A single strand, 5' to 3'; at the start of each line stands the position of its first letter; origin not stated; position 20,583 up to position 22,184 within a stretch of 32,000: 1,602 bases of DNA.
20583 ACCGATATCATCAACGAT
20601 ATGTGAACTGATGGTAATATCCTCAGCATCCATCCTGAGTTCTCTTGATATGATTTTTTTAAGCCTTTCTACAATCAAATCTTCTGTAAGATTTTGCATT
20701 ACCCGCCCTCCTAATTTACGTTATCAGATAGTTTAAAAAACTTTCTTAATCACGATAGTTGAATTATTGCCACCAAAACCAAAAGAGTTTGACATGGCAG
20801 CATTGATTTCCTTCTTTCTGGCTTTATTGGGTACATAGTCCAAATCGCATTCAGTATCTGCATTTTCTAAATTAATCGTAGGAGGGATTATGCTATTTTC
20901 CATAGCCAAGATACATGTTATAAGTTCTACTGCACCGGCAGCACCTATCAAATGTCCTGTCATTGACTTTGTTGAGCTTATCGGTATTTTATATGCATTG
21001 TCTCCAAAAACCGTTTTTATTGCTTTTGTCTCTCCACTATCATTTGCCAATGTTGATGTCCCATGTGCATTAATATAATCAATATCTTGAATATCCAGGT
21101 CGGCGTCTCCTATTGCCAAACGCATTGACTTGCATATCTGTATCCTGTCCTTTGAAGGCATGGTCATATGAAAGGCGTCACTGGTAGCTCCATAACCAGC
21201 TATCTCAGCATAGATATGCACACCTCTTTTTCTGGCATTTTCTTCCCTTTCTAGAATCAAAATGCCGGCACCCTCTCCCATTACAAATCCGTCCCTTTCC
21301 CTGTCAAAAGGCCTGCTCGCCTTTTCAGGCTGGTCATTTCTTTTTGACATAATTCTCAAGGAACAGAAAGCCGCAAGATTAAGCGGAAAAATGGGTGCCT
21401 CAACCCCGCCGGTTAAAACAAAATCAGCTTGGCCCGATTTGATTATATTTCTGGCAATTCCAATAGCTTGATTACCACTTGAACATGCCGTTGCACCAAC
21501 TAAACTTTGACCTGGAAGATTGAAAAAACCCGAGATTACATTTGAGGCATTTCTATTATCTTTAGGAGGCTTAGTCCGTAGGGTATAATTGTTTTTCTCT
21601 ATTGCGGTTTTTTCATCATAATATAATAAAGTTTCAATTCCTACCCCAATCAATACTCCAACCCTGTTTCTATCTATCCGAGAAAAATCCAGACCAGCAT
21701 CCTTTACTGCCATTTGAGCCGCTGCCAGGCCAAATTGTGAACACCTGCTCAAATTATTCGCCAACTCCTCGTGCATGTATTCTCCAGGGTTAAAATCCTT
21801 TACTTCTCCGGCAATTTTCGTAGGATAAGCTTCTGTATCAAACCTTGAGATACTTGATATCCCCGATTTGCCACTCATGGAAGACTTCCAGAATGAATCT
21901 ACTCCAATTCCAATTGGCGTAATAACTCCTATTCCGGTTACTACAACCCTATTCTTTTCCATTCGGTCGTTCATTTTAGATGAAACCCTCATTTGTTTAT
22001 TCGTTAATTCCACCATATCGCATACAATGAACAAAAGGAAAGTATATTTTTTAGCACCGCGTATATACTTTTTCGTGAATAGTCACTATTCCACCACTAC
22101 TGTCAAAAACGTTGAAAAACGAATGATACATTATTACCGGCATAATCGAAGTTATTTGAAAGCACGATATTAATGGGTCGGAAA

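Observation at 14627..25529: Seven-gene block of CLF-like KS, FabF-type KS, ACP, B12-radical-SAM enzyme and a Cys-His-Gln KS, bracketed by two GAF-PAS histidine kinases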

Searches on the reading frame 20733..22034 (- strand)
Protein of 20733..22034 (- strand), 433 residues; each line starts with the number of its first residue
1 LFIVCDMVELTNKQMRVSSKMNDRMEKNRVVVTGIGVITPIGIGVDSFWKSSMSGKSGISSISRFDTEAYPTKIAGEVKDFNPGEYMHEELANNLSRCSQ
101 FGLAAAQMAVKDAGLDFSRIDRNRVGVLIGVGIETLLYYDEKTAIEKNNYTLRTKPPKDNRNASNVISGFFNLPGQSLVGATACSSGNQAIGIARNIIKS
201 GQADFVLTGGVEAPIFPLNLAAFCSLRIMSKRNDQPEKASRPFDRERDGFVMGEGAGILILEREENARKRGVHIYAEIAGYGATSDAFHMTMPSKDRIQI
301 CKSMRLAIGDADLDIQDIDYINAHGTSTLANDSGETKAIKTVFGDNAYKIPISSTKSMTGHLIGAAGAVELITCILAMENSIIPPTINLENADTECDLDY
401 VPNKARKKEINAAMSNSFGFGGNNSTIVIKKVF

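Call 4: search_protein_families(library=pfam, proteins=[window:20733-22034:-], max_evalue=0.01)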
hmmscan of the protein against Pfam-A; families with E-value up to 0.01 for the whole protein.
window:20733-22034:- (433 aa): 4 families
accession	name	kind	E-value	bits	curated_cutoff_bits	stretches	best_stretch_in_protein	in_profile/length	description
PF00109.32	ketoacyl-synt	-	3.7e-52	177.9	20.8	1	28-267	2-252/252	Beta-ketoacyl synthase, N-terminal domain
PF02801.28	Ketoacyl-synt_C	-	3.8e-38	130.6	20.8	1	275-390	1-119/119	Beta-ketoacyl synthase, C-terminal domain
PF00108.29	Thiolase_N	-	0.00014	21.8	26.4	1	183-212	84-113/260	Thiolase, N-terminal domain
PF08545.16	ACP_syn_III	-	0.0026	18.1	24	0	182-211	5-34/80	3-Oxoacyl-[acyl-carrier-protein (ACP)] synthase III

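Call 5: search_protein_families(library=ncbifam, proteins=[window:20733-22034:-], max_evalue=0.01)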
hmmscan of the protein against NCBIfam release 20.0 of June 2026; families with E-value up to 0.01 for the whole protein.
window:20733-22034:- (433 aa): 39 families (the best 25 are shown)
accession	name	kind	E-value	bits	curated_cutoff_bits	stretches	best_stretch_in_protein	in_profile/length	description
TIGR03150.1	fabF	equivalog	5.7e-157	522.6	493.75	1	28-430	1-407/407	beta-ketoacyl-ACP synthase II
NF005589.0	PRK07314.1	subfamily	3.4e-156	520.2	387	1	25-432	1-412/413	beta-ketoacyl-ACP synthase II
NF004970.0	PRK06333.1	subfamily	1.7e-125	419.2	525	1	25-431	1-421/424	beta-ketoacyl-ACP synthase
NF006274.0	PRK08439.1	equivalog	1.3e-122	409.6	621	1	28-432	2-406/406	beta-ketoacyl-ACP synthase II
NF006434.0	PRK08722.1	equivalog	9.6e-112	373.9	759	1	25-432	1-414/414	beta-ketoacyl-ACP synthase II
NF005076.0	PRK06501.1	equivalog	2.9e-100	336.1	629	1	19-430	2-421/425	beta-ketoacyl-ACP synthase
NF006587.0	PRK09116.1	equivalog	1e-92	311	470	1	28-432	2-407/408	beta-ketoacyl-ACP synthase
NF005935.0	PRK07967.1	equivalog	5.1e-88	295.6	630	1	28-432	2-404/406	beta-ketoacyl-ACP synthase I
NF005916.1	PRK07910.1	equivalog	2.8e-86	290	560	1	27-429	11-415/418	KasA/KasB family beta-ketoacyl-ACP synthase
NF005490.0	PRK07103.1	equivalog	4.4e-78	263.2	445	1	26-432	2-413/414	polyketide beta-ketoacyl:acyl carrier protein synthase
NF006618.0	PRK09185.1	subfamily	9.6e-75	252.1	407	1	28-431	3-392/394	beta-ketoacyl-ACP synthase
NF004618.0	PRK05952.1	equivalog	2.4e-73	247.2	455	1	29-431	3-382/384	beta-ketoacyl-ACP synthase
NF058662.1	cispenta_AmcF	equivalog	5.8e-67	226.3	325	1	30-430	2-368/369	cispentacin biosynthesis acyltransferase subunit AmcF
NF040607.1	mycolic_Pks13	equivalog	3.6e-39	134.1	2100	1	109-432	199-526/1680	polyketide synthase Pks13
NF045894.1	PKS_plus_SDR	equivalog_domain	1.3e-38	132.4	1740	1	106-430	98-425/1515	type I polyketide synthase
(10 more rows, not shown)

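Call 8: search_solved_structures(query=window:20733-22034:-, show_alignments=1, max_evalue=1e-60)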
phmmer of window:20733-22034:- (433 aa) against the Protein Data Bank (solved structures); distinct sequences matched with E-value up to 1e-60: 70 (the best 60 are shown).
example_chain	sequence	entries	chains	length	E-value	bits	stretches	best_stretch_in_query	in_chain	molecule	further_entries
4ls5_A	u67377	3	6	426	2.9e-120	404.8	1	24-431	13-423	3-oxoacyl-[acyl-carrier-protein] synthase 2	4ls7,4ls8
4ls6_A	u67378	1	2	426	8.2e-120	403.3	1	24-431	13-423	3-oxoacyl-[acyl-carrier-protein] synthase 2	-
4r8e_A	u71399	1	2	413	1.8e-117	395.6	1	25-432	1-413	3-oxoacyl-[acyl-carrier-protein] synthase 2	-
5sxo_A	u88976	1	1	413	2e-117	395.5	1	25-432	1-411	3-oxoacyl-[acyl-carrier-protein] synthase 2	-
3o04_A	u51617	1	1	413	6.8e-117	393.7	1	25-432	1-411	beta-keto-acyl carrier protein synthase II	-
4b7v_A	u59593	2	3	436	1.3e-114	386.1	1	24-431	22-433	3-OXOACYL-[ACYL-CARRIER-PROTEIN] SYNTHASE 2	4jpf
8qm1_A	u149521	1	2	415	2.5e-114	385.2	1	25-431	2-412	3-oxoacyl-[acyl-carrier-protein] synthase 2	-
1j3n_A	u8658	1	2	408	2.8e-113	381.8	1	28-432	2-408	3-oxoacyl-(acyl-carrier protein) synthase II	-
8cn8_A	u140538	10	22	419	3.6e-113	381.4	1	25-431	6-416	3-oxoacyl-[acyl-carrier-protein] synthase 2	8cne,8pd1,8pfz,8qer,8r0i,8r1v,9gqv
1e5m_A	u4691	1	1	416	5.7e-113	380.8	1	24-431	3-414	BETA KETOACYL ACYL CARRIER PROTEIN SYNTHASE II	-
6okg_A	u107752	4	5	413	6.6e-113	380.5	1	25-432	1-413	3-oxoacyl-[acyl-carrier-protein] synthase 2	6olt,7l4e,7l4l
2gfw_A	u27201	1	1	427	1.1e-112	379.9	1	26-432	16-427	3-oxoacyl-[acyl-carrier-protein] synthase 2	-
8cou_A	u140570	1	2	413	1.6e-112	379.3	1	25-431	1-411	3-oxoacyl-[acyl-carrier-protein] synthase 2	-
4jb6_A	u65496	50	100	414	1.6e-112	379.3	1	25-431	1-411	3-oxoacyl-[acyl-carrier-protein] synthase 2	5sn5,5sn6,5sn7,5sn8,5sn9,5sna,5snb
8pj0_A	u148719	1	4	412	1.7e-112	379.2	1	27-431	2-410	3-oxoacyl-[acyl-carrier-protein] synthase 2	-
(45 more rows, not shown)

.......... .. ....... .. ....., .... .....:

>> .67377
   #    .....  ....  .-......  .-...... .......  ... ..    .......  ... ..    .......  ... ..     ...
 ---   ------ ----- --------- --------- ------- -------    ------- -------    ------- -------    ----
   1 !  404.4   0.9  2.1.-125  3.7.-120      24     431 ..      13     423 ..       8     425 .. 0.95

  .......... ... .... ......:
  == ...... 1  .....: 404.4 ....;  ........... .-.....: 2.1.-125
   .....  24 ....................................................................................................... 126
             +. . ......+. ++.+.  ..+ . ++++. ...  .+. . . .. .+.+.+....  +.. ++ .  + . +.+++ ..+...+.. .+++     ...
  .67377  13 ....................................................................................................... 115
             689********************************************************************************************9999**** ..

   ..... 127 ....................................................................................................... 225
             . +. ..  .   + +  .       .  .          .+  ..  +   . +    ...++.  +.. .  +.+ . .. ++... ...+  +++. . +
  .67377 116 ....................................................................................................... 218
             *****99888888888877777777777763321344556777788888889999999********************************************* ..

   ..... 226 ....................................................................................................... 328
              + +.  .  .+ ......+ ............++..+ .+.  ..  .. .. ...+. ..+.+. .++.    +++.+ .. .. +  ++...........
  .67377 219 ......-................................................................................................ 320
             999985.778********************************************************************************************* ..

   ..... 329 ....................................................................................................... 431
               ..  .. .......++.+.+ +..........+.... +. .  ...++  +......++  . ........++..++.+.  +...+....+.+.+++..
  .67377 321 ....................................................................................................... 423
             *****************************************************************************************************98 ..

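Call 51: find_homologous_proteins(query=window:20733-21962:-, max_evalue=1e-60)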
Query window:20733-21962:- (409 aa): 8000 proteins with E <= 1e-60 among 8000 candidates; the best 120 are listed.
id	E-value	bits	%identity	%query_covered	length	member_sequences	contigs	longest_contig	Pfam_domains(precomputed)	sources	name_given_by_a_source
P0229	8.9e-263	889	98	100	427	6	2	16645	PF00109.33,PF02801.29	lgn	-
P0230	1.3e-236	803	89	100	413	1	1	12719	PF00109.33,PF00108.30,PF02801.29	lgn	-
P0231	5.1e-236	801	88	100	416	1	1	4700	PF00109.33,PF02801.29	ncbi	-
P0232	4.5e-222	755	83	99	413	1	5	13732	PF00109.33,PF02801.29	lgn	-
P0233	1.9e-217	739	81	100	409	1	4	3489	PF00109.33,PF00108.30,PF02801.29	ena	-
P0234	2.9e-217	739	81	99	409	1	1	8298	PF00109.33,PF00108.30,PF02801.29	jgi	-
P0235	8.2e-217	737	80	100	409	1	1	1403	PF00109.33,PF02801.29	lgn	-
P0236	1.4e-216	737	80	100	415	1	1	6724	PF00109.33,PF00108.30,PF02801.29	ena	-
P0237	1.7e-216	736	80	100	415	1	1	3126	PF00109.33,PF00108.30,PF02801.29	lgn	-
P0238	3.0e-216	736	80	100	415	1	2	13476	PF00109.33,PF00108.30,PF02801.29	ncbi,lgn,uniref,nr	ncbi:MAG: beta-ketoacyl-ACP synthase II [Planctomycetes bacterium]|uniref:beta-ketoacyl-ACP synthase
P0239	5.2e-216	735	80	100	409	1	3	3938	PF00109.33,PF00108.30,PF02801.29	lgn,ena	-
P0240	4.9e-215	732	80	100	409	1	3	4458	PF00109.33,PF00108.30,PF02801.29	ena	-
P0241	7.4e-215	731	80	99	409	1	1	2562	PF00109.33,PF00108.30,PF02801.29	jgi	-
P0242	1.7e-214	730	80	100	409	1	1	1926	PF00109.33,PF00108.30,PF02801.29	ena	-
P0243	2.3e-214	729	80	100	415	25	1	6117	PF00109.33,PF00108.30,PF02801.29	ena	-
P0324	5.5e-187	639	69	99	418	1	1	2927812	PF00109.33,PF00108.30,PF02801.29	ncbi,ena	-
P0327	6.1e-158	544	59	99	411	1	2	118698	PF00109.33,PF02801.29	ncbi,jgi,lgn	jgi:3-oxoacyl-[acyl-carrier-protein] synthase II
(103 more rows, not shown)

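Call 53: find_encoding_contigs(protein=P0324, flank=10000, max_places=1)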
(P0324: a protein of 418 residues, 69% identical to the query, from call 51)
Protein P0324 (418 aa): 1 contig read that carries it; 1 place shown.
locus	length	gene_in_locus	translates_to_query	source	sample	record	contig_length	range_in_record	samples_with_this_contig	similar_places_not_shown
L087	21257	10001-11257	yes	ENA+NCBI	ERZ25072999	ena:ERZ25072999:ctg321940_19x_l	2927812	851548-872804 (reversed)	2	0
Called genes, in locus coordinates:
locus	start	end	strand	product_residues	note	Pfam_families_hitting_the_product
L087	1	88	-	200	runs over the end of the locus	PF07027:DUF1318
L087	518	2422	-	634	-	PF02450:LCAT (faint)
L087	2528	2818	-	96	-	-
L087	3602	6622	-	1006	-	PF05359:DUF748 (faint)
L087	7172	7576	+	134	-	PF13358:DDE_3 (weak)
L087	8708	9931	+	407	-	PF00109:ketoacyl-synt, PF02801:Ketoacyl-synt_C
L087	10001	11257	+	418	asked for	PF00109:ketoacyl-synt, PF00108:Thiolase_N (weak), PF02801:Ketoacyl-synt_C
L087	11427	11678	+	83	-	PF00550:PP-binding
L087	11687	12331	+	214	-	PF00765:Autoind_synth, PF13444:Acetyltransf_5, PF21926:FeeM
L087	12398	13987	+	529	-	PF04055:Radical_SAM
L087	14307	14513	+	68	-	PF01040:UbiA (weak)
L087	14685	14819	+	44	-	-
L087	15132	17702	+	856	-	PF03176:MMPL, PF02460:Patched, PF12349:Sterol-sensing, PF03176:MMPL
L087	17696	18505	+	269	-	PF07044:DUF1329 (weak), PF17131:TP_0789-like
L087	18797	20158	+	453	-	PF06980:DUF1302 (weak)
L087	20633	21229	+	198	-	-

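Call 54: find_encoding_contigs(protein=P0327, flank=10000, max_places=1)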
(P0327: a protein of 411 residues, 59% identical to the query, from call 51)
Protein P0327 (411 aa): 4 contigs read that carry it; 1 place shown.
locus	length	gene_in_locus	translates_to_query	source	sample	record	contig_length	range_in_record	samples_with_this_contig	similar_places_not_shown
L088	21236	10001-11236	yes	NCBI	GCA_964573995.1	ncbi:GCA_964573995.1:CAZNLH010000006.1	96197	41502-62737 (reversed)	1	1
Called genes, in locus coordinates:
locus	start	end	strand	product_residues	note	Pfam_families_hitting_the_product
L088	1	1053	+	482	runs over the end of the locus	PF01523:PmbA_TldD_1st, PF19290:PmbA_TldD_2nd (weak), PF19289:PmbA_TldD_3rd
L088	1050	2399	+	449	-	PF19289:PmbA_TldD_3rd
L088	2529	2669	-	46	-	-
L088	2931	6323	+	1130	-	PF00041:fn3 (weak), PF13860:FlgD_ig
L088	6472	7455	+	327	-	-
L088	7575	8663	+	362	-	PF13527:Acetyltransf_9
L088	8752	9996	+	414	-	PF00109:ketoacyl-synt, PF02801:Ketoacyl-synt_C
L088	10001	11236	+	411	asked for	PF00109:ketoacyl-synt, PF02801:Ketoacyl-synt_C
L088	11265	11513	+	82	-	PF00550:PP-binding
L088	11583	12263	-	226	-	PF04654:DUF599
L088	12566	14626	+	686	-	PF17900:Peptidase_M1_N, PF01433:Peptidase_M1, PF13860:FlgD_ig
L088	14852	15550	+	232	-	PF00551:Formyl_trans_N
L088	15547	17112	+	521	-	PF02142:MGS, PF01808:AICARFT_IMPCHas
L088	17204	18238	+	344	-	PF13429:TPR_15 (faint), PF14561:TPR_20 (faint), PF13181:TPR_8 (faint), PF13424:TPR_12 (faint), PF13428:TPR_14 (faint), PF13432:TPR_16 (faint), PF23914:TPR_CcmH_CycH (weak), PF14559:TPR_19, +10 more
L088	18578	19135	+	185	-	PF00156:Pribosyltran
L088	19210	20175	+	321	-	PF02729:OTCace_N, PF00185:OTCace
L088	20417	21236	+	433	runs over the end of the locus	PF01979:Amidohydro_1, PF12890:DHOase, PF07969:Amidohydro_3 (weak)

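Call 59: search_protein_families(library=ncbifam, proteins=[L087:11687-12331:+, L087:12398-13987:+], max_evalue=0.00001)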
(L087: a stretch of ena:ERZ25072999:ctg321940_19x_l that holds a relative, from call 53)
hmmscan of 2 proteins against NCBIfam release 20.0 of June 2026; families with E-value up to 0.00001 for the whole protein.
L087:11687-12331:+ (214 aa): 5 families
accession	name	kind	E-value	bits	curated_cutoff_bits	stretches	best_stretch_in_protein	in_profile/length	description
TIGR03694.1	exosort_acyl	subfamily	2.2e-14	53.5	111.95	1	4-109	9-124/241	PEP-CTERM/exosortase system-associated acyltransferase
NF010408.0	PRK13834.1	subfamily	2.4e-07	30.5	292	1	10-107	14-110/207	acyl-homoserine-lactone synthase TraI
NF011425.0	PRK14852.1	equivalog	6.3e-07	27.6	1337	1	5-183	31-202/989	hypothetical protein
NF052393.1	AHserLSynTraI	equivalog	4.6e-06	26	250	1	9-105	13-108/212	acyl-homoserine-lactone synthase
NF052555.1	OrAlActfOlsBBRUA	equivalog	5.9e-06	26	320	1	2-111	22-142/278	l-ornithine N(alpha)-acyltransferase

L087:12398-13987:+ (529 aa): 13 families
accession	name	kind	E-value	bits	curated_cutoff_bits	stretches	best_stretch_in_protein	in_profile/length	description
TIGR04479.1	bcpD_PhpK_rSAM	subfamily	7.1e-20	70.8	600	2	296-373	341-413/504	PhpK family radical SAM P-methyltransferase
TIGR04014.1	B12_SAM_MJ_0865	equivalog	2e-18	66.4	360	1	104-250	58-202/434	methyl-coenzyme M reductase glutamine C-methyltransferase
TIGR04013.1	B12_SAM_MJ_1487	hypoth_equivalog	5.5e-15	55.1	251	1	100-250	56-193/382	TIGR04013 family B12-binding domain/radical SAM domain-containing protein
TIGR03471.1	HpnJ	equivalog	9.4e-15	54.4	577.6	1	296-395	297-391/472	hopanoid biosynthesis associated radical SAM protein HpnJ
NF050148.1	rSAM_ApyD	equivalog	2.3e-14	52.7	750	1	94-248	84-239/645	RiPP biosynthesis radical SAM protein ApyD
TIGR03975.1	rSAM_ocin_1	subfamily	6.2e-12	44.8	281.85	1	86-246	130-302/606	RiPP maturation radical SAM C-methyltransferase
TIGR02026.1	BchE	equivalog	6.3e-12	45.1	481.35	1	107-248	86-233/497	magnesium-protoporphyrin IX monomethyl ester anaerobic oxidative cyclase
TIGR04072.2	rSAM_ladder_B12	equivalog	7.1e-12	44.7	360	1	94-248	79-220/443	lipid biosynthesis B12-binding/radical SAM protein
NF033712.0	B12_rSAM_KedN5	subfamily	3.9e-11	41.9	700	1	102-251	80-238/624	KedN5 family methylcobalamin-dependent radical SAM C-methyltransferase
TIGR04385.1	B12_rSAM_cofa1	equivalog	4.3e-11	42.7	450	1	107-247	93-234/438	B12 lower ligand biosynthesis radical SAM protein BzaD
TIGR04367.1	HpnR_B12_rSAM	equivalog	8.4e-07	27.9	650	0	97-233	74-210/490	hopanoid C-3 methylase HpnR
TIGR00089.1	TIGR00089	subfamily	4.1e-06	25.8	251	0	161-248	100-179/429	MiaB/RimO family radical SAM methylthiotransferase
NF033070.1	rSAM_AprD4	equivalog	7.1e-06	25.2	500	0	294-401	295-400/456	AprD4 family radical SAM diol-dehydratase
